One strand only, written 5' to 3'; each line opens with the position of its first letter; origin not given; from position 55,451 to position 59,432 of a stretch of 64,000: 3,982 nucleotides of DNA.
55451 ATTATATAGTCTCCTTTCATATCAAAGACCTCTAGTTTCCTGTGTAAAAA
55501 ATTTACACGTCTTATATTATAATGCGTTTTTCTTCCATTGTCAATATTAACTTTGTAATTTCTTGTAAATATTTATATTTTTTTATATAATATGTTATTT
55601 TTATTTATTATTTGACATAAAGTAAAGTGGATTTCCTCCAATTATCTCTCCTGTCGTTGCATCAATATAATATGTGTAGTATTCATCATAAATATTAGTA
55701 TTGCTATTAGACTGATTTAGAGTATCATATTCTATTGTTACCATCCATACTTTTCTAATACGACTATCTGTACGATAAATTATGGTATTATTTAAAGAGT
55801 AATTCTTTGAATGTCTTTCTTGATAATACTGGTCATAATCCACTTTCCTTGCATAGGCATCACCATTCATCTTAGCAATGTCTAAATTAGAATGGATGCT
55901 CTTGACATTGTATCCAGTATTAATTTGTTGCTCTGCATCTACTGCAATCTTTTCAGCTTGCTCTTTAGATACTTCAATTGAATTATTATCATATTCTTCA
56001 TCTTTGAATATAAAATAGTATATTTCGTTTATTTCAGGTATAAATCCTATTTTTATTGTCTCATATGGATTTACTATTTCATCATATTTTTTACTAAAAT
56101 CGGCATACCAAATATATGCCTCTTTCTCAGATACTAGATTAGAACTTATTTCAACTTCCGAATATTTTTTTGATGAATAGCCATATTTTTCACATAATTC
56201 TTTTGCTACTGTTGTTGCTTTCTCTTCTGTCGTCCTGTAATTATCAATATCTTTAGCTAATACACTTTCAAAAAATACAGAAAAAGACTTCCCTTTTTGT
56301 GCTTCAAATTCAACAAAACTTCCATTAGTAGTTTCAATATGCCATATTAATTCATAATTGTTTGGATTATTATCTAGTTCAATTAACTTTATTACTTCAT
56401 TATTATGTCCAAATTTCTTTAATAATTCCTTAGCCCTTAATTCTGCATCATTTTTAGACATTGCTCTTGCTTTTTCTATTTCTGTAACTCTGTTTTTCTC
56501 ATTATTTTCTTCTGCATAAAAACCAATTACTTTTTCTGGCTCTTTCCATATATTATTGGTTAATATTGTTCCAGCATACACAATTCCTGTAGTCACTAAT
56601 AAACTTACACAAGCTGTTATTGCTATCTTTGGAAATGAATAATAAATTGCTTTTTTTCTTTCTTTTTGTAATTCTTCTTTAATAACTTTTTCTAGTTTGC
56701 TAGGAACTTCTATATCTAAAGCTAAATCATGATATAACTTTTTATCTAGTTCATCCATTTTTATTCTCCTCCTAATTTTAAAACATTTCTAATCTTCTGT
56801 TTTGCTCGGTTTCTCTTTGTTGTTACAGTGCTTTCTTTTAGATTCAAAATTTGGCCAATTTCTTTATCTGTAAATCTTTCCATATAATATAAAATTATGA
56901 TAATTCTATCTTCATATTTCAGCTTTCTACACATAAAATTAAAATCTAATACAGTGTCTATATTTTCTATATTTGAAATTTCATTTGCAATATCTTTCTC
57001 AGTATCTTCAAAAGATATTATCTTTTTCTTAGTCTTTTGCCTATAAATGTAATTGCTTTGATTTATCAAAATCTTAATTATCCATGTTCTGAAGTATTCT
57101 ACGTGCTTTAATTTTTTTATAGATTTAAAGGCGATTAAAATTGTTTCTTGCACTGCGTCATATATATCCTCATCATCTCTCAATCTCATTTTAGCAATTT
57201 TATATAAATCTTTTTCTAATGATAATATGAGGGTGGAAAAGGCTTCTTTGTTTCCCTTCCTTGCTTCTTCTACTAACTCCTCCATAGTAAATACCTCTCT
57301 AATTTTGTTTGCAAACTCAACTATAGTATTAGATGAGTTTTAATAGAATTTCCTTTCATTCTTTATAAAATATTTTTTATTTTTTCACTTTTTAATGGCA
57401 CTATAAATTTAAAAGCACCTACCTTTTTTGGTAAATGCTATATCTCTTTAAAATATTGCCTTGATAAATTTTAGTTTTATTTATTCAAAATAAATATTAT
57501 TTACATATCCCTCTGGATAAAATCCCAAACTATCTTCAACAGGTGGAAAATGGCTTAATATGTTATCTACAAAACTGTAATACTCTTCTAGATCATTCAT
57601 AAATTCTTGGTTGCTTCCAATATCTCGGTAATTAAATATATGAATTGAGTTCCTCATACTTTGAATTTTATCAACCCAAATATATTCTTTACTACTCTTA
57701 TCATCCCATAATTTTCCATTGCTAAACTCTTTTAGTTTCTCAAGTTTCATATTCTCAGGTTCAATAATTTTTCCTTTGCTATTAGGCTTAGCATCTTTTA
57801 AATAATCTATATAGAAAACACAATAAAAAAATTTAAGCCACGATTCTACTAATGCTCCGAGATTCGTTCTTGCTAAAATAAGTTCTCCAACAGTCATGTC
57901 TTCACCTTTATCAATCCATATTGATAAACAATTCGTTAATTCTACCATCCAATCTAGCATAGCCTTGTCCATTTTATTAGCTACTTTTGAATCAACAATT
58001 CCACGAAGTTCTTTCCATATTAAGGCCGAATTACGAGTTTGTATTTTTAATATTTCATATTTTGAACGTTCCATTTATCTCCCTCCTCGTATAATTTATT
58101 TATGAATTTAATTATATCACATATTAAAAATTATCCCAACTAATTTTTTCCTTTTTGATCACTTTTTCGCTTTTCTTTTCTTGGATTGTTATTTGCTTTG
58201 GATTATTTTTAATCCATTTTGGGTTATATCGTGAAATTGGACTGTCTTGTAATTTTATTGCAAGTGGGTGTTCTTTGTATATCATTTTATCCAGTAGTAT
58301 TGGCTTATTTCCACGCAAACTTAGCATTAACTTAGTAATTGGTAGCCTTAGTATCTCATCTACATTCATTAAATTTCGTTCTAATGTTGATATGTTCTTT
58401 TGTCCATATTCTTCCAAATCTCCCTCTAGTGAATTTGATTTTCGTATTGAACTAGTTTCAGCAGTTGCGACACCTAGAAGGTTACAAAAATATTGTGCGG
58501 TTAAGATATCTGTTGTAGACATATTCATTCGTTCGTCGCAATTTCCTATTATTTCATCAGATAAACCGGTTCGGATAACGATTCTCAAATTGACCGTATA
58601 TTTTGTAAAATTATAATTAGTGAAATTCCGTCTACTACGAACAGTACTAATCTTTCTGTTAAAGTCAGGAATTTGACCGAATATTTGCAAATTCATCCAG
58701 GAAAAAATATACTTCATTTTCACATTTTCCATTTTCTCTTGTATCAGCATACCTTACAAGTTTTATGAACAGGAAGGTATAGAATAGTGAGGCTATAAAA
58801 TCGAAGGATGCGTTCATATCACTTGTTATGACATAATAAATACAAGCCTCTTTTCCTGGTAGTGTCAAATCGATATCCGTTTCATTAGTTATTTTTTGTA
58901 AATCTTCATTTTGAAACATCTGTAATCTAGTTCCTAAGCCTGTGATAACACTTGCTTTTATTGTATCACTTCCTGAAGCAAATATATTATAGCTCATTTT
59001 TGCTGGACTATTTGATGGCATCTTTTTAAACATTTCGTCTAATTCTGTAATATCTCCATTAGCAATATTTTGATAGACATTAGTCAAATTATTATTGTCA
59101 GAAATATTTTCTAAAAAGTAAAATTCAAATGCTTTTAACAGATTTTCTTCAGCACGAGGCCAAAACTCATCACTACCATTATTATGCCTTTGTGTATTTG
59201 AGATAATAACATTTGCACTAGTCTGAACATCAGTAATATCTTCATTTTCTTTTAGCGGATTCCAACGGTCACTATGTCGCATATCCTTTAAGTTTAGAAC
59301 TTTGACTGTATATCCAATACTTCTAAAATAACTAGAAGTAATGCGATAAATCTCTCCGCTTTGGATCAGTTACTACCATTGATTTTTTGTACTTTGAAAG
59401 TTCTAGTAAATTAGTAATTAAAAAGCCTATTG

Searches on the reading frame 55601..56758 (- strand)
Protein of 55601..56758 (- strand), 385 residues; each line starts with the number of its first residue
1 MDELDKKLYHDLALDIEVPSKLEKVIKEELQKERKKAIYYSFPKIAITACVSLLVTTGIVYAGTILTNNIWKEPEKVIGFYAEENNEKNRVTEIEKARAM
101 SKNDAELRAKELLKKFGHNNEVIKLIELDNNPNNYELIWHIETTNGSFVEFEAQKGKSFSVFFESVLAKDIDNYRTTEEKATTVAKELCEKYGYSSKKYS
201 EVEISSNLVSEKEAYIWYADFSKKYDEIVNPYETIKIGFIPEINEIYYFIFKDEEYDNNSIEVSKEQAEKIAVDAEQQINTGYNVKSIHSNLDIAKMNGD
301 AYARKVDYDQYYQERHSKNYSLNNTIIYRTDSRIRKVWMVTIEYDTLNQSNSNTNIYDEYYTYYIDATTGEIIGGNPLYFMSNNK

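Call 7: search_protein_families(library=pfam, proteins=[window:55601-56758:-], max_evalue=0.01)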
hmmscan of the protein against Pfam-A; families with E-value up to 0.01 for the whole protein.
window:55601-56758:- (385 aa): 2 families
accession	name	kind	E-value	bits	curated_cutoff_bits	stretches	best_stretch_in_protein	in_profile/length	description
PF03413.25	PepSY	-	0.00048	20.8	24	0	360-374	44-58/60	Peptidase propeptide and YPEB domain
PF13334.11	DUF4094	-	0.0028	18.5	24.5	0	53-129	6-74/90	Domain of unknown function (DUF4094)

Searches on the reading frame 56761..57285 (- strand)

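Call 7: search_protein_families(library=pfam, proteins=[window:56761-57285:-], max_evalue=0.01)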
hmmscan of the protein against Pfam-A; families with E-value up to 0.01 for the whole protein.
window:56761-57285:- (174 aa): 7 families
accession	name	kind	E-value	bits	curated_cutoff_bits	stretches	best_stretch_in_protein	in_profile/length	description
PF04542.20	Sigma70_r2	-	1.1e-08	35.2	24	1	20-84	2-68/71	Sigma-70 region 2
PF08281.18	Sigma70_r4_2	-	3.3e-08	33.5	25.7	1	121-165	10-54/54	Sigma-70, region 4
PF04545.22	Sigma70_r4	-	4.6e-06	26.5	24.1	1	121-166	4-49/50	Sigma-70, region 4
PF07638.17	Sigma70_ECF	-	0.00014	22.2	21.1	0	3-166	6-180/185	ECF sigma factor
PF00196.25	GerE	-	0.0023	17.9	23.5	1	138-165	18-45/57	Bacterial regulatory proteins, luxR family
PF22233.2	PhyR_sigma-like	-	0.003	17.7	27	1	131-165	13-47/50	Response regulator PhyR, sigma-like domain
PF13384.12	HTH_23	-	0.0077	16.5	24.6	0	123-155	3-35/50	Homeodomain-like domain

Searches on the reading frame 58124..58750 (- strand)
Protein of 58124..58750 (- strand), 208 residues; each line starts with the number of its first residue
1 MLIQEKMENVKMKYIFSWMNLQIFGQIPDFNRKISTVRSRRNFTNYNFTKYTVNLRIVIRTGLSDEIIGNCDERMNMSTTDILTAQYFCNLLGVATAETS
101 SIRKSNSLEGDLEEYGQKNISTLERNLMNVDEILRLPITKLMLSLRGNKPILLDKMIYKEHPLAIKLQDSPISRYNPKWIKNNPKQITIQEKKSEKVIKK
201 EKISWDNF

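Call 44: search_protein_families(library=pfam, proteins=[window:58124-58750:-], max_evalue=0.001)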
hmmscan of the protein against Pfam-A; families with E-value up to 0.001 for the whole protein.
window:58124-58750:- (208 aa): 2 families
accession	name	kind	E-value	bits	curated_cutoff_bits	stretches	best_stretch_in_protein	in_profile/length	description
PF12696.13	TraG-D_C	-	8e-11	42.4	22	1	24-137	12-125/126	TraM recognition site of TraD and TraG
PF02534.20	T4SS-DNA_transf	-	5.6e-09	35.8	20.1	1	66-161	355-448/468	Type IV secretory system Conjugative DNA transfer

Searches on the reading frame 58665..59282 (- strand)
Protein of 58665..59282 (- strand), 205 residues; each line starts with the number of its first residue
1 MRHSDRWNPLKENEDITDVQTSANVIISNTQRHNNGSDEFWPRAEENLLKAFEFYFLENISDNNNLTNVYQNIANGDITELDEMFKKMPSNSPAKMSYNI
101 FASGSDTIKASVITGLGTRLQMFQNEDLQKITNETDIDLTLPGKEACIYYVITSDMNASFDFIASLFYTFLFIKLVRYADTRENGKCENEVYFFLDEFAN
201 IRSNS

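Call 44: search_protein_families(library=pfam, proteins=[window:58665-59282:-], max_evalue=0.001)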
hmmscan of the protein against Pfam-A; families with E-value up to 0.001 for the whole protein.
window:58665-59282:- (205 aa): 2 families
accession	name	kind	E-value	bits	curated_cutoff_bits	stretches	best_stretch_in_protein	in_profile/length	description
PF02534.20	T4SS-DNA_transf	-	3.3e-18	66.2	20.1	1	2-201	106-314/468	Type IV secretory system Conjugative DNA transfer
PF10412.15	TrwB_AAD_bind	-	1.9e-06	27.5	20.5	1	3-201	74-256/387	Type IV secretion-system coupling protein DNA-binding domain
